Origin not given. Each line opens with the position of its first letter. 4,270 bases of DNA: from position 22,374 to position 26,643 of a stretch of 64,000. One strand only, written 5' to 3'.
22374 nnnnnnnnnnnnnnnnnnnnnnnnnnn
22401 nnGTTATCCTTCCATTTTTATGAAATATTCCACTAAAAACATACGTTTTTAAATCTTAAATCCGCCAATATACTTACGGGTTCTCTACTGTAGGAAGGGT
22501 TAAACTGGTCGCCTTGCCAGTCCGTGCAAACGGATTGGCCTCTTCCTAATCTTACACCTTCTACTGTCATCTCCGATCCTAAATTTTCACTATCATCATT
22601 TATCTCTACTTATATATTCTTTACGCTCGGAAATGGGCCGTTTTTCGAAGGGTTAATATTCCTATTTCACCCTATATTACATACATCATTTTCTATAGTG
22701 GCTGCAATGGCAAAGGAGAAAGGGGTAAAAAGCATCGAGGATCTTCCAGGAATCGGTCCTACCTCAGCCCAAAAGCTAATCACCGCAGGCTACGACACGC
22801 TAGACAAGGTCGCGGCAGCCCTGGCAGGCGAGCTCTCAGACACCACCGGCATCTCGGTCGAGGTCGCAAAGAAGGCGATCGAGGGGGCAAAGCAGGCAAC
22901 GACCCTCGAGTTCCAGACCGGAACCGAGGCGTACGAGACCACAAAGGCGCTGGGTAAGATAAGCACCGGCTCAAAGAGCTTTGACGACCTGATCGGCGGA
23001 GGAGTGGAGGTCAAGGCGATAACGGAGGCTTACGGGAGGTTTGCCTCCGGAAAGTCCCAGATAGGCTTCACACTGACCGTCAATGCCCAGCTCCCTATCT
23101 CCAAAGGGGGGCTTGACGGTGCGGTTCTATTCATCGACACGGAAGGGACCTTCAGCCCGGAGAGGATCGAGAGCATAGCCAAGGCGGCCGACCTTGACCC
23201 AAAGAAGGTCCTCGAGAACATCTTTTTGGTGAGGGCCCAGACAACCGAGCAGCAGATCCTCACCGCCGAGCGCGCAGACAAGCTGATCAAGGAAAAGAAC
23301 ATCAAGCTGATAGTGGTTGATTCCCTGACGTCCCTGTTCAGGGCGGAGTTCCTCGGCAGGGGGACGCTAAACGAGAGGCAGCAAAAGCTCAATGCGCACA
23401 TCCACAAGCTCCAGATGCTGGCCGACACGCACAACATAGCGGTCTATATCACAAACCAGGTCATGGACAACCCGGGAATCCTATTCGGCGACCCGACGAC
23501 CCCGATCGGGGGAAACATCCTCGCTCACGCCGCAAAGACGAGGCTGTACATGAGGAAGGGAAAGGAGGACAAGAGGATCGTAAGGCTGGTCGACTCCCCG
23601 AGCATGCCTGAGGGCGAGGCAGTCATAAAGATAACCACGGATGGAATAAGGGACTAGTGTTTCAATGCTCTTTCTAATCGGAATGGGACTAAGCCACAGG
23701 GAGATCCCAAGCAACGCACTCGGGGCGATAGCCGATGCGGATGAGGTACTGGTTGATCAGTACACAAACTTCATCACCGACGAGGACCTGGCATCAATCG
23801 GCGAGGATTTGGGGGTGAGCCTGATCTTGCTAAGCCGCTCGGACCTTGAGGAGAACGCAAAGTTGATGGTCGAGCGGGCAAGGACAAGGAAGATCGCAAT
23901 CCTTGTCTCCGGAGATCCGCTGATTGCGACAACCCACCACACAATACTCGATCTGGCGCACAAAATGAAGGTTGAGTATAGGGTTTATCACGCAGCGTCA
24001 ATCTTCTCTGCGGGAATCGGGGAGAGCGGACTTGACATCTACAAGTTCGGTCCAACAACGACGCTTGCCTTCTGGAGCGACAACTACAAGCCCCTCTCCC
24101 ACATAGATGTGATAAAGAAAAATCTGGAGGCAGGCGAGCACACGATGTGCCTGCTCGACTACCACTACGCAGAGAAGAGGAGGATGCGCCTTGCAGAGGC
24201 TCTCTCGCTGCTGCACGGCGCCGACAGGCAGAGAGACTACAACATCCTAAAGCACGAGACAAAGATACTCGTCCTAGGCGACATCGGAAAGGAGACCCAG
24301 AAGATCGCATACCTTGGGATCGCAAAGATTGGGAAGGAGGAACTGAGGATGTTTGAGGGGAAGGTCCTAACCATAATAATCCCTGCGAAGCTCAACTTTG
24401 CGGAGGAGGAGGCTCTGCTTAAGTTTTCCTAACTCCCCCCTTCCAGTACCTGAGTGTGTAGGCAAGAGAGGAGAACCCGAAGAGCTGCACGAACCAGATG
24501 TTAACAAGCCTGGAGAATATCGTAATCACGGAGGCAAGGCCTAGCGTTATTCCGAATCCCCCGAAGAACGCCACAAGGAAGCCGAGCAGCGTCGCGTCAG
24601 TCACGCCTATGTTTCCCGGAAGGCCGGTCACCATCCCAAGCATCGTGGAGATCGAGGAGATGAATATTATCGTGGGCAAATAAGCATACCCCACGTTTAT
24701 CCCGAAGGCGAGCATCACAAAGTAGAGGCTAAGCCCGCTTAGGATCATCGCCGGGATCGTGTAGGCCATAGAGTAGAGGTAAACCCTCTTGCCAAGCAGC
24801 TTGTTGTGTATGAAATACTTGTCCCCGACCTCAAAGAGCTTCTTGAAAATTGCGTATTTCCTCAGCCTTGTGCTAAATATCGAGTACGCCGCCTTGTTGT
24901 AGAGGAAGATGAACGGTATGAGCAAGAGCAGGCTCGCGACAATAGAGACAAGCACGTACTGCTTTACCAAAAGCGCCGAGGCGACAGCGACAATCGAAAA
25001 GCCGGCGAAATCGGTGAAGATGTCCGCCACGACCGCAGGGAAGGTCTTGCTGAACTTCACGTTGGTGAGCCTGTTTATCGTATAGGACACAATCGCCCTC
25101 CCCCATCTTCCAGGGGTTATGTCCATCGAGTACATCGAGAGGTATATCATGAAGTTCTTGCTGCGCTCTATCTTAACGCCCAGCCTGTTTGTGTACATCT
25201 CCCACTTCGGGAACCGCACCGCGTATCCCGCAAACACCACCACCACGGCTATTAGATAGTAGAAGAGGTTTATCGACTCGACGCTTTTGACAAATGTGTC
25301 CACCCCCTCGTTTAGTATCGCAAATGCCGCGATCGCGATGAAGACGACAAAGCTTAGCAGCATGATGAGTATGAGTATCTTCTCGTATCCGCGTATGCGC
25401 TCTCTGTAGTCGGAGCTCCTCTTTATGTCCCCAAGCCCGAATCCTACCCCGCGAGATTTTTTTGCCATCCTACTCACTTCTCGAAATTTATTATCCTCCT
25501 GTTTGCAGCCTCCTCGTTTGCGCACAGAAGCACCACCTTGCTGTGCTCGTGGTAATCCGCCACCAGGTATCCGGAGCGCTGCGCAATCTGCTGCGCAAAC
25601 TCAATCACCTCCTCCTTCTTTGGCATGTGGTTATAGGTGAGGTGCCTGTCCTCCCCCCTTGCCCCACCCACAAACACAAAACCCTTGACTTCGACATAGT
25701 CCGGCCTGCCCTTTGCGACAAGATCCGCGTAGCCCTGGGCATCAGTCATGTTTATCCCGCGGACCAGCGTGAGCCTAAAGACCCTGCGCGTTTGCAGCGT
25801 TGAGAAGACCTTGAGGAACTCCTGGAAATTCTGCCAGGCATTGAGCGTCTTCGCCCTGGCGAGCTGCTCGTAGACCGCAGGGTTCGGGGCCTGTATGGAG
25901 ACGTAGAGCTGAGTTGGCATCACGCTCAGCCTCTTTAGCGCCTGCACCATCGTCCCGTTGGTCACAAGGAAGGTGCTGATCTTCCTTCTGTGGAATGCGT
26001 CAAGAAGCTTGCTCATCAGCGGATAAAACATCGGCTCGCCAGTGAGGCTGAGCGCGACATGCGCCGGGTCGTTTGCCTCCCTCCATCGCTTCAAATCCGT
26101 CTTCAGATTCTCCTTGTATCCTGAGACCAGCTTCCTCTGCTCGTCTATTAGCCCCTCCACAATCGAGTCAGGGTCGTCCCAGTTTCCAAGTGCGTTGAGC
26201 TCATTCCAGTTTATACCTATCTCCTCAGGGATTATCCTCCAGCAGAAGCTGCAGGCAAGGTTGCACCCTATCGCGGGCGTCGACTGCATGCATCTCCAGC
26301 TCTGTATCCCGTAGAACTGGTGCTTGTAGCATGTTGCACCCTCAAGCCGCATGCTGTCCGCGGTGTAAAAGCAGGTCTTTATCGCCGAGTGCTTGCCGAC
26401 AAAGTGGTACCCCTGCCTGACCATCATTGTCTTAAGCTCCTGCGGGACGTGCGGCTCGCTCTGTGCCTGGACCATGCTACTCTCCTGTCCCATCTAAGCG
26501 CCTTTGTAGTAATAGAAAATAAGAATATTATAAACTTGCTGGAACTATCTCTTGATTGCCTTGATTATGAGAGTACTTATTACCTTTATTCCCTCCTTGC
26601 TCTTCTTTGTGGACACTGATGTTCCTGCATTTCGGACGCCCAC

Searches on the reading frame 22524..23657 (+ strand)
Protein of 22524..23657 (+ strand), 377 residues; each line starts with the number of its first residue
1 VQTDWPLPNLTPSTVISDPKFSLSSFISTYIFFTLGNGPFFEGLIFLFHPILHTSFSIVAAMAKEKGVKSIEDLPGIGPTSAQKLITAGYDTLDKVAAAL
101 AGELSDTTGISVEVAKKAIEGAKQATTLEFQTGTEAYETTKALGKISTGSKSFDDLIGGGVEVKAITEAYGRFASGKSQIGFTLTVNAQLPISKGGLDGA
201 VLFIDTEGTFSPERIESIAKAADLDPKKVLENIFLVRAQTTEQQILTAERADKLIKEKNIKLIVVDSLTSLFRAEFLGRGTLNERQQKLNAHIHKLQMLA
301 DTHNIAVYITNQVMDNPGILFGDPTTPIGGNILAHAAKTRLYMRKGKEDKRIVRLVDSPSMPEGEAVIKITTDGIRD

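Call 26: search_protein_families(library=pfam, proteins=[window:22524-23657:+], max_evalue=0.00001)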
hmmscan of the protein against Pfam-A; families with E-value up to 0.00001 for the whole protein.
window:22524-23657:+ (377 aa): 4 families
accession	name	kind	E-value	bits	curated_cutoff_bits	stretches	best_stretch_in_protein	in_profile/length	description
PF08423.17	Rad51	-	1.1e-84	284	22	1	143-377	5-243/244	Rad51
PF00154.27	RecA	-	2e-17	64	27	1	139-348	26-223/262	recA bacterial DNA recombination protein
PF14520.12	HHH_5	-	7.5e-08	33.2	27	1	72-123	5-56/57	Helix-hairpin-helix domain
PF13481.12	AAA_25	-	2.6e-06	27.6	27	1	156-310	25-187/195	AAA domain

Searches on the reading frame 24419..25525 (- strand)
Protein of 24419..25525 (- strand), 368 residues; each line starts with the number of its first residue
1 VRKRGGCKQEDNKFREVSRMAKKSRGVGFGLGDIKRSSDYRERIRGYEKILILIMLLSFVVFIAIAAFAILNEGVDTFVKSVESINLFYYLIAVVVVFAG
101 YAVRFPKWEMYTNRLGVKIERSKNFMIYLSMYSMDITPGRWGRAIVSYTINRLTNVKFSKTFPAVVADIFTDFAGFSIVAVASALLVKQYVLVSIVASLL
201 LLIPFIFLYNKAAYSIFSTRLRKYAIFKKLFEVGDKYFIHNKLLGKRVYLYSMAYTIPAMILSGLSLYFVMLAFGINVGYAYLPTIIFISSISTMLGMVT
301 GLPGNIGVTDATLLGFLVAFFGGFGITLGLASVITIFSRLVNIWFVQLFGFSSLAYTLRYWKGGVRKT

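Call 26: search_protein_families(library=pfam, proteins=[window:24419-25525:-], max_evalue=0.00001)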
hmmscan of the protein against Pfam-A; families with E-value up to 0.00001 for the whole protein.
window:24419-25525:- (368 aa): 1 family
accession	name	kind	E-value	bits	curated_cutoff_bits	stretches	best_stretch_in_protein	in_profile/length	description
PF03706.18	LPG_synthase_TM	-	4e-26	92.6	33.4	1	56-350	2-302/302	Lysylphosphatidylglycerol synthase TM region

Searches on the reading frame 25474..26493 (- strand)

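Call 26: search_protein_families(library=pfam, proteins=[window:25474-26493:-], max_evalue=0.00001)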
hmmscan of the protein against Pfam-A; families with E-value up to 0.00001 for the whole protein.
window:25474-26493:- (339 aa): 2 families
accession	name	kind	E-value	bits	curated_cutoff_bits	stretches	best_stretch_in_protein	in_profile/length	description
PF08608.17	Wyosine_form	-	2.1e-16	60.3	22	1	261-323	1-61/63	Wyosine base formation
PF04055.27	Radical_SAM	-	2.9e-12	47.5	29.5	1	75-258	5-165/166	Radical SAM superfamily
